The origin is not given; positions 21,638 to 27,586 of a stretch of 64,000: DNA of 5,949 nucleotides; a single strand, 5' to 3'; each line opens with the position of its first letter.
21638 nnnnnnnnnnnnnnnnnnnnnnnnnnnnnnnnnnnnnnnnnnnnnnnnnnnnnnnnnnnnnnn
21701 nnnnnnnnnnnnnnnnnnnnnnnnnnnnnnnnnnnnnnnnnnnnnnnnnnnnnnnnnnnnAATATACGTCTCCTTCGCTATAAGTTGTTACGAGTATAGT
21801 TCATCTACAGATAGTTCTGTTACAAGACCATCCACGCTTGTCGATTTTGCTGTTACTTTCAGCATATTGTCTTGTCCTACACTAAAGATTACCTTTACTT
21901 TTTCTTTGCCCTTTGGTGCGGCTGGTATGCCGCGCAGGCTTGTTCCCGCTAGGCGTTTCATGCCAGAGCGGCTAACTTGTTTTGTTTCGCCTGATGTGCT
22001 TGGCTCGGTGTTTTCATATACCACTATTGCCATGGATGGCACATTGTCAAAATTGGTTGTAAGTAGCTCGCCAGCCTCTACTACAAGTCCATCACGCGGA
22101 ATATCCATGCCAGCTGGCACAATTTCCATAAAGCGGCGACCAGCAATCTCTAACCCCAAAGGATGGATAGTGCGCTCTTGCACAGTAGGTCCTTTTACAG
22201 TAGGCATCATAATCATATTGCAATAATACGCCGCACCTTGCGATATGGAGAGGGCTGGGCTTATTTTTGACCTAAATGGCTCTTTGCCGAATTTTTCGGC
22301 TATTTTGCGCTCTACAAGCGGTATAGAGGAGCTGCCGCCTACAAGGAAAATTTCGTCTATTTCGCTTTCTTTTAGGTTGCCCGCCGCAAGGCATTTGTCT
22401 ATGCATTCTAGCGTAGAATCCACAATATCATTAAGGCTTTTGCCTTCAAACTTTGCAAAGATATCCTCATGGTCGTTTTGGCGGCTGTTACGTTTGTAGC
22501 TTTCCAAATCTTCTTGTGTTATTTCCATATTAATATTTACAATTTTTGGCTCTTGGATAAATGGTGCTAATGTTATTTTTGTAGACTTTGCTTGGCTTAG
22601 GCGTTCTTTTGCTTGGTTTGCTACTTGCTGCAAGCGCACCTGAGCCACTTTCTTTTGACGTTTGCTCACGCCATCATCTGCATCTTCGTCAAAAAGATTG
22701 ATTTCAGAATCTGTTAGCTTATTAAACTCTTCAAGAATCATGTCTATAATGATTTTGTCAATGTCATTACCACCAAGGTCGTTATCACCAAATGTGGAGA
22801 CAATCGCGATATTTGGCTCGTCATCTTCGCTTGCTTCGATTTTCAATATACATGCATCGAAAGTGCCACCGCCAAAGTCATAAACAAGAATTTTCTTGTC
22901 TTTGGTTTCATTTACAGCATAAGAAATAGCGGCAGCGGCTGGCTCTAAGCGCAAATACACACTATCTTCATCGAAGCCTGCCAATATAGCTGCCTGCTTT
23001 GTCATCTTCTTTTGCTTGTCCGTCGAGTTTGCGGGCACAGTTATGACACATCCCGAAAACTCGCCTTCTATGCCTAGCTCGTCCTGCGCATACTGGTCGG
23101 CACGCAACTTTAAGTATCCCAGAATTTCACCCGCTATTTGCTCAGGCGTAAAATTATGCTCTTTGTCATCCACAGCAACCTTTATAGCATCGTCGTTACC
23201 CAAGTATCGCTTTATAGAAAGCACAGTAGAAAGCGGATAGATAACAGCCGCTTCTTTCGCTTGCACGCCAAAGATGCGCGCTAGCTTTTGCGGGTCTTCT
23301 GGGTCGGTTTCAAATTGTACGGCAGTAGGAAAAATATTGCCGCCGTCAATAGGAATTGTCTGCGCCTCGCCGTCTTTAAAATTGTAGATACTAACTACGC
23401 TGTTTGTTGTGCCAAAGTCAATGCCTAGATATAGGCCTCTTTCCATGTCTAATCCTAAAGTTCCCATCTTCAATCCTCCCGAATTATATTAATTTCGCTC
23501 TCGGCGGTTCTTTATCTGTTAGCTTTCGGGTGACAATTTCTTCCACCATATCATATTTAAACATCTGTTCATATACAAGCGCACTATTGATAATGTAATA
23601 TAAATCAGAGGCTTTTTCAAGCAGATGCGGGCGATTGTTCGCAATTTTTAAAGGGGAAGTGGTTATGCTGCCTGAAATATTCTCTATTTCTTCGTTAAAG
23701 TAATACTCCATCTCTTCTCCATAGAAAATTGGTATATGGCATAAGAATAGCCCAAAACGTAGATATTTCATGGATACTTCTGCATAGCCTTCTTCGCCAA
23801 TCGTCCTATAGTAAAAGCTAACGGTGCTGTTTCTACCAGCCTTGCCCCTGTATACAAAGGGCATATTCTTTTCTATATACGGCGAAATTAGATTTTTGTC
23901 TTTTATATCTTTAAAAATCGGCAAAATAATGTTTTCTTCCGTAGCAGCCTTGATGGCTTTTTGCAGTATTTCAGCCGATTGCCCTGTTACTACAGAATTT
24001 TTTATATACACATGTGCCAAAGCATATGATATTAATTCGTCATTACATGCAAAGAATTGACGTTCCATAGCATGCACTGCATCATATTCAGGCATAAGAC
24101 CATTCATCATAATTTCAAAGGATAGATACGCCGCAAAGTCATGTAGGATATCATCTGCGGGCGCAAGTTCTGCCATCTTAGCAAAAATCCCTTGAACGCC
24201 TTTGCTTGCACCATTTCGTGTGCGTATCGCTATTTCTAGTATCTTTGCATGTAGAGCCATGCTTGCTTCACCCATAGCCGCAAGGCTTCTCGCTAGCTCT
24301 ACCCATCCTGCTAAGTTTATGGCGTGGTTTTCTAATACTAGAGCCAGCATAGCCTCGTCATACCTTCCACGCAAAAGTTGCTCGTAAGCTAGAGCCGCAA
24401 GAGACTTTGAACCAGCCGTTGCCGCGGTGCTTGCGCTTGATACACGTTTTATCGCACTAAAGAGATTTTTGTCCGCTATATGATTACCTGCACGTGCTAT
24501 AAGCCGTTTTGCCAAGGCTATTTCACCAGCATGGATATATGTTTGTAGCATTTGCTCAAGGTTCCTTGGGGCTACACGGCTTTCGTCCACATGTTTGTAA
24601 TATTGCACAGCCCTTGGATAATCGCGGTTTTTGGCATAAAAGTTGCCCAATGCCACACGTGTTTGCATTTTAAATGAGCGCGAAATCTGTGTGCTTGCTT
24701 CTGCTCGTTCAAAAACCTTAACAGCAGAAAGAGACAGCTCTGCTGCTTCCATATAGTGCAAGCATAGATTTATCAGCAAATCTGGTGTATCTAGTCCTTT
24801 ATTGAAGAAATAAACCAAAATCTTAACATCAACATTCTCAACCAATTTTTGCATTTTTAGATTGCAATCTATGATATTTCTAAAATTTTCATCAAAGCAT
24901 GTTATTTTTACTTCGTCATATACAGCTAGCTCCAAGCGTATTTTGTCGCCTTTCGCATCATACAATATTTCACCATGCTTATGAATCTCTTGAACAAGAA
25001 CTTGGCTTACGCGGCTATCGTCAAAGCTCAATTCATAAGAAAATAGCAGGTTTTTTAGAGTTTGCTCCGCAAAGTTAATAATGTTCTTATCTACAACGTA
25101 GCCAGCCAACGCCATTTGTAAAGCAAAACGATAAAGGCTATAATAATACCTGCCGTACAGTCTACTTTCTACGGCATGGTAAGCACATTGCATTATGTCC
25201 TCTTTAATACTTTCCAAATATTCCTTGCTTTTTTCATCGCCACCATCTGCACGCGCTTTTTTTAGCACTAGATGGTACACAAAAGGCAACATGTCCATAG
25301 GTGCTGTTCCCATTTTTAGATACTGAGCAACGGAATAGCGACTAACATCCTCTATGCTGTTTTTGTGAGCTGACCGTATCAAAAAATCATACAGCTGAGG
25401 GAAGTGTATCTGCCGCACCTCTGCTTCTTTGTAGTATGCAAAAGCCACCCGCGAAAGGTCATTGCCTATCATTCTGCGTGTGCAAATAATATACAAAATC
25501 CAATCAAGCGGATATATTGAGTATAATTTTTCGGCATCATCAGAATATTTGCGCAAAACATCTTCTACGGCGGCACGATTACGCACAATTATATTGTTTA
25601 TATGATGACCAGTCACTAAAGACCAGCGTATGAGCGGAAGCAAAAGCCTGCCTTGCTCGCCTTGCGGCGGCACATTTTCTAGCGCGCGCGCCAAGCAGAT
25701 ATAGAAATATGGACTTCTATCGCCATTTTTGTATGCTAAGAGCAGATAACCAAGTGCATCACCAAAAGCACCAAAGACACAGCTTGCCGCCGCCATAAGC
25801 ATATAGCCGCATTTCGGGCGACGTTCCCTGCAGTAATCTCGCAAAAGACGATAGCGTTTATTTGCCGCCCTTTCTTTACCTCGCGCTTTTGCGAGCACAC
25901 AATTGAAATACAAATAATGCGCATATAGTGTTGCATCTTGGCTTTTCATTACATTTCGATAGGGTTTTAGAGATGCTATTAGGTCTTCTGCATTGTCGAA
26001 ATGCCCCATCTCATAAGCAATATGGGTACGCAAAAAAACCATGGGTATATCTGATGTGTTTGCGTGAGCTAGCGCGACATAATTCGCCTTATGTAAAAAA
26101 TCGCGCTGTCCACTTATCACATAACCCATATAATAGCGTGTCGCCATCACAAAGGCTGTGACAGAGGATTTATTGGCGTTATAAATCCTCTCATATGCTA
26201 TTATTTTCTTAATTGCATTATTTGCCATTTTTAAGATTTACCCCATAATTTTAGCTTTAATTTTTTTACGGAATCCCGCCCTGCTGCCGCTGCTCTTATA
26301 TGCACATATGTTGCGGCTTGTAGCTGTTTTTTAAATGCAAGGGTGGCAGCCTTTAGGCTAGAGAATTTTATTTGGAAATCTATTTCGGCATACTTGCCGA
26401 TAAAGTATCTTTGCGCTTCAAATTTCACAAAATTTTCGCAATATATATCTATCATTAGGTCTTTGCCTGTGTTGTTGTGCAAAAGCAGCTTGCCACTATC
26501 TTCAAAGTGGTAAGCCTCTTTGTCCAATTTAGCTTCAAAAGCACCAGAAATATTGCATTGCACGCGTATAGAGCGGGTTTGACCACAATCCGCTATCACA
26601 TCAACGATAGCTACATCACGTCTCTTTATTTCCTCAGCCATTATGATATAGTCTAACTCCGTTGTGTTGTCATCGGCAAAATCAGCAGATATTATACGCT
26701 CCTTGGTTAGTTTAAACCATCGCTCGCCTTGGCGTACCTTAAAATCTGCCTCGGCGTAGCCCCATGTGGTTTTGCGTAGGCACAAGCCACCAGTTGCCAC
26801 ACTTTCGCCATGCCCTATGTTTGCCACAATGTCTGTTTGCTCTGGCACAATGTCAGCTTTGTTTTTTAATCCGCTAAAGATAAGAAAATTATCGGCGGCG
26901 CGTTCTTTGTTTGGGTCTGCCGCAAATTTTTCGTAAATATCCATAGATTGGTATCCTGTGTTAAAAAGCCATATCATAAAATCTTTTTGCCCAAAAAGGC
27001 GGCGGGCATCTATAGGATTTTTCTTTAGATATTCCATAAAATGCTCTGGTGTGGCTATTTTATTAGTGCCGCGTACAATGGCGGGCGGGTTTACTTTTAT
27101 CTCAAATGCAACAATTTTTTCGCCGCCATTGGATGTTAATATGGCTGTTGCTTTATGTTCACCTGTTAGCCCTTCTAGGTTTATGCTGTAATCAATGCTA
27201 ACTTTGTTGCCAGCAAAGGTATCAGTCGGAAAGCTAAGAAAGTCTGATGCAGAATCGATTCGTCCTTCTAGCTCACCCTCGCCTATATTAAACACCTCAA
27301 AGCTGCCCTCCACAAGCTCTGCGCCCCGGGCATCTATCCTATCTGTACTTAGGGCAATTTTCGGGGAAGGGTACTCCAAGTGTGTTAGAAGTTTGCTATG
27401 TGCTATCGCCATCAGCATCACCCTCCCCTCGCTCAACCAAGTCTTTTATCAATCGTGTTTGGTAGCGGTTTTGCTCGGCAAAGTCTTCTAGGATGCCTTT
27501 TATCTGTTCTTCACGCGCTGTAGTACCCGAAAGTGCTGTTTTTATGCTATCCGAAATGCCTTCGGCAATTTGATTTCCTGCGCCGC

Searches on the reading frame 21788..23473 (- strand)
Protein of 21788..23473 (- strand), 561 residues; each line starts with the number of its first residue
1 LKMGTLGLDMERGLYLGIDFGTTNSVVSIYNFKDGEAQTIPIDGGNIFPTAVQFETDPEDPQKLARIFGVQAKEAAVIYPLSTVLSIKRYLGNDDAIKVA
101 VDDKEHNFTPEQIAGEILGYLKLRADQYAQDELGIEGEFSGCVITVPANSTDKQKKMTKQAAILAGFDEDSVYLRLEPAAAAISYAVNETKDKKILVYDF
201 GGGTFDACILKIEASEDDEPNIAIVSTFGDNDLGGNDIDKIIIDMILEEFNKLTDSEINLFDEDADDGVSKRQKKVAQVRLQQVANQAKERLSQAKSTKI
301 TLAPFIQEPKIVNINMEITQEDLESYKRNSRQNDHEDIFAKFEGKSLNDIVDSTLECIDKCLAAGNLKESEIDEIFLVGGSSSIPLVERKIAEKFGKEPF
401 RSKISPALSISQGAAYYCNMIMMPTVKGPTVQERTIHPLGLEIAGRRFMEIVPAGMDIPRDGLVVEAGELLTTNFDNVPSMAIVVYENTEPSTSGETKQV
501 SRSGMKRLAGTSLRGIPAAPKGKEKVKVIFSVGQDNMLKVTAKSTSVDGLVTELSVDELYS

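Call 20: search_protein_families(library=pfam, proteins=[window:21788-23473:-], max_evalue=0.00001)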
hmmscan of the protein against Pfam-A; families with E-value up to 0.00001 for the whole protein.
window:21788-23473:- (561 aa): 2 families
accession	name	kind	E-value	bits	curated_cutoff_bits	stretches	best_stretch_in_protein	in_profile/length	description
PF00012.26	HSP70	-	3.1e-70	237.5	20.6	1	16-546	2-487/599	Hsp70 protein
PF06723.19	MreB_Mbl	-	7.5e-07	28.7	27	0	142-251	96-193/327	MreB/Mbl protein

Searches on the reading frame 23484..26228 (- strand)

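Call 20: search_protein_families(library=pfam, proteins=[window:23484-26228:-], max_evalue=0.00001)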
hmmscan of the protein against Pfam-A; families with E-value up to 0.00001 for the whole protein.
window:23484-26228:- (914 aa): 2 families
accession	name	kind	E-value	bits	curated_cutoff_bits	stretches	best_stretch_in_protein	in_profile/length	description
PF18984.5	DUF5717_N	-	1e-26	93.5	25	1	53-595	337-867/875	Family of unknown function (DUF5717)N-terminal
PF18983.5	DUF5717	-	5.5e-21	75.5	25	1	609-898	3-291/306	Family of unknown function (DUF5717)C-terminal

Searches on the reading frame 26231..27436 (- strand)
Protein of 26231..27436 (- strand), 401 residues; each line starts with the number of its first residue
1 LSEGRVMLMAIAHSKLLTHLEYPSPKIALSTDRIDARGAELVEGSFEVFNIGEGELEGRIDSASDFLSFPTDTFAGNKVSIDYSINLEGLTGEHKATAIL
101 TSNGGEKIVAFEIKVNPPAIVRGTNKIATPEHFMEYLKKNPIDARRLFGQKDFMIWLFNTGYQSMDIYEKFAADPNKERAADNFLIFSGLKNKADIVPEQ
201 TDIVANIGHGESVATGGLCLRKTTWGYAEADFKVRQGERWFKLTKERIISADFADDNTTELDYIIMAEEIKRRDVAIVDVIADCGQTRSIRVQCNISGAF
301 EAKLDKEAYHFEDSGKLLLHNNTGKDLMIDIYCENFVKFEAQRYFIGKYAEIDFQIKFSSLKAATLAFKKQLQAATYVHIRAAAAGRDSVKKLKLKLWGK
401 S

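Call 20: search_protein_families(library=pfam, proteins=[window:26231-27436:-], max_evalue=0.00001)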
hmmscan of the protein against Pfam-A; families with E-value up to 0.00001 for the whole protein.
window:26231-27436:- (401 aa): 1 family
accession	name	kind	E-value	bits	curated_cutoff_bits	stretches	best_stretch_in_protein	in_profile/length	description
PF18984.5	DUF5717_N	-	9.4e-38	130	25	1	20-272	13-264/875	Family of unknown function (DUF5717)N-terminal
